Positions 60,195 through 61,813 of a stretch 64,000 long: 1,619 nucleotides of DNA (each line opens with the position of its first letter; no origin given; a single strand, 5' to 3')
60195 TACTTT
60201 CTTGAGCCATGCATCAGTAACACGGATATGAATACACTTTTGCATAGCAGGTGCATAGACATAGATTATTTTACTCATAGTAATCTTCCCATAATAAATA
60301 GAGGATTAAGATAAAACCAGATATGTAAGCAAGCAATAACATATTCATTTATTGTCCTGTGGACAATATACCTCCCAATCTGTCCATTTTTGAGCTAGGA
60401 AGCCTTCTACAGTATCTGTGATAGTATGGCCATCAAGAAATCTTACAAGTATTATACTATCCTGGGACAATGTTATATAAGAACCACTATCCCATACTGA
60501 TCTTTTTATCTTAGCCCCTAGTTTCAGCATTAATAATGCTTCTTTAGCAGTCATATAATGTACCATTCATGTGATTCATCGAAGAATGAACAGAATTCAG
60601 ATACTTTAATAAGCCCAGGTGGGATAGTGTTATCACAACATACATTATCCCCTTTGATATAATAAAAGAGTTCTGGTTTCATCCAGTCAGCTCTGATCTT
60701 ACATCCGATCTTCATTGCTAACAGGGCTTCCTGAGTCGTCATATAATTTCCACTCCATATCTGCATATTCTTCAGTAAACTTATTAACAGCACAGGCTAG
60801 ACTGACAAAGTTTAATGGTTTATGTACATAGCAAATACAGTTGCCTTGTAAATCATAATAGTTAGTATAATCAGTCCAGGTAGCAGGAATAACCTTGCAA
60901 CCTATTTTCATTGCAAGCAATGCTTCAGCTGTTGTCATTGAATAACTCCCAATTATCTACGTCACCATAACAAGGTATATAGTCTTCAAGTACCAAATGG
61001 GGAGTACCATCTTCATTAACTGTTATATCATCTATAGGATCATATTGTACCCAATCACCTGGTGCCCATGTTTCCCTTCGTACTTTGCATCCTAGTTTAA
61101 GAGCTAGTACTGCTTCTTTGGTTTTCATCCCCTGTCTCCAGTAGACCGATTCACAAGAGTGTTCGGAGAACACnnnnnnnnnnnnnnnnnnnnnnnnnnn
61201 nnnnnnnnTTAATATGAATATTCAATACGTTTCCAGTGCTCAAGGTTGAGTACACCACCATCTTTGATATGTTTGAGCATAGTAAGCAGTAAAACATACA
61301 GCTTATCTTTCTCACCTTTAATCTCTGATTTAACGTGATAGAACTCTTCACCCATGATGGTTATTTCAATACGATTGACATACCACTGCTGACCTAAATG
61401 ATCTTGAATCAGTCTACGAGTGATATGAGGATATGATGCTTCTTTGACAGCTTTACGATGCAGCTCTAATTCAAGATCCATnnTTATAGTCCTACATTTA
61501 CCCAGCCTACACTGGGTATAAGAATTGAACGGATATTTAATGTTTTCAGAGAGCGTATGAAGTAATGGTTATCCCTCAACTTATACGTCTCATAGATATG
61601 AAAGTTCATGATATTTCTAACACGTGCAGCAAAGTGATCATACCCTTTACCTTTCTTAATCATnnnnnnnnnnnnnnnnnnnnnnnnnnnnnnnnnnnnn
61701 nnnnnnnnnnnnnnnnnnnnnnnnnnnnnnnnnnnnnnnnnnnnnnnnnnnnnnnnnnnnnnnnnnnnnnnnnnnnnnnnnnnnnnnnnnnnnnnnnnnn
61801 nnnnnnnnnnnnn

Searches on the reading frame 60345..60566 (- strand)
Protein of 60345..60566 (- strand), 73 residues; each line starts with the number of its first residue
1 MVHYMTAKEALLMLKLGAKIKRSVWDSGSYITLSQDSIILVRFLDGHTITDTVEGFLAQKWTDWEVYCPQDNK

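Call 61: search_protein_families(library=pfam, proteins=[window:60345-60566:-], max_evalue=0.1)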
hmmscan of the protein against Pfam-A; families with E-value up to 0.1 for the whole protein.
window:60345-60566:- (73 aa): 1 family
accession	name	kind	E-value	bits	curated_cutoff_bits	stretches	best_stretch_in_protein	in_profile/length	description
PF11195.14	Tad2-like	-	0.00026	21.9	25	1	5-44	1-32/73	Thoeris anti-defense 2-like domain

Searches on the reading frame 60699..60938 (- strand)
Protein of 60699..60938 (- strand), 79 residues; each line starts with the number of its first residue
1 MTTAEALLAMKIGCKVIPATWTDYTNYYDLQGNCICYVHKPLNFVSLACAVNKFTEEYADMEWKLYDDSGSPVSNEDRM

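Call 61: search_protein_families(library=pfam, proteins=[window:60699-60938:-], max_evalue=0.1)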
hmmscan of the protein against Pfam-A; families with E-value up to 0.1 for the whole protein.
window:60699-60938:- (79 aa): 2 families
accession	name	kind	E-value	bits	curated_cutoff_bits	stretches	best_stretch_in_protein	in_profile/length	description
PF22346.2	CARDS_D3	-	0.026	15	27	1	19-66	26-73/142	ADP-ribosylating toxin CARDS, C-terminal beta-trefoil domain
PF17365.7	DUF5390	-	0.099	13.4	25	0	21-64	42-86/141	Family of unknown function (DUF5390)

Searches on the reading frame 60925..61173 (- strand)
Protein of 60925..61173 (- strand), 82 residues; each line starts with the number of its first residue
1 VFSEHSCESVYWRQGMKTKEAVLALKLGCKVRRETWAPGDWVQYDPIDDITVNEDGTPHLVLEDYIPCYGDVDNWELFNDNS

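Call 6: search_protein_families(library=pfam, proteins=[window:60925-61173:-], max_evalue=1)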
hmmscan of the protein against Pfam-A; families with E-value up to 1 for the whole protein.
window:60925-61173:- (82 aa): 1 family
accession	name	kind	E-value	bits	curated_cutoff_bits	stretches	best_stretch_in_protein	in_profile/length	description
PF11195.14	Tad2-like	-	7e-06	26.9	25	1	16-64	1-50/73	Thoeris anti-defense 2-like domain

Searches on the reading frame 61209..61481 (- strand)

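Call 5: search_protein_families(library=phrogs, proteins=[window:61209-61481:-], max_evalue=0.01)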
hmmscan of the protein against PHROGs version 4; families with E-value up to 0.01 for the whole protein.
window:61209-61481:- (90 aa): 2 families
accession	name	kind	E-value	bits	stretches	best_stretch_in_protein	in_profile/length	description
phrog_22540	-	unknown function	7.5e-18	65.8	1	3-86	24-113/116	-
phrog_1507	-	unknown function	0.00049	21.1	1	25-87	52-112/114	-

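Call 6: search_protein_families(library=pfam, proteins=[window:61209-61481:-], max_evalue=1)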
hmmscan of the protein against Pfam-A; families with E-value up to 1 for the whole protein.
window:61209-61481:- (90 aa): 1 family
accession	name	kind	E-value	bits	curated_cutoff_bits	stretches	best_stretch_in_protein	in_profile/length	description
PF11749.13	DUF3305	-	0.098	13.3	25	1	15-65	28-79/140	Protein of unknown function (DUF3305)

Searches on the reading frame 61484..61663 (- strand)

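Call 5: search_protein_families(library=phrogs, proteins=[window:61484-61663:-], max_evalue=0.01)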
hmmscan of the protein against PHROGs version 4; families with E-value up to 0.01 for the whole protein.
window:61484-61663:- (59 aa): 0 families

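Call 6: search_protein_families(library=pfam, proteins=[window:61484-61663:-], max_evalue=1)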
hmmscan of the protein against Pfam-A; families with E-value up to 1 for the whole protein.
window:61484-61663:- (59 aa): 1 family
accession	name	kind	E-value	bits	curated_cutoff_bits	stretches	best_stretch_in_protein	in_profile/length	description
PF00796.23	PSI_8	-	0.26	11.6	19.8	1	46-55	3-12/25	Photosystem I reaction centre subunit VIII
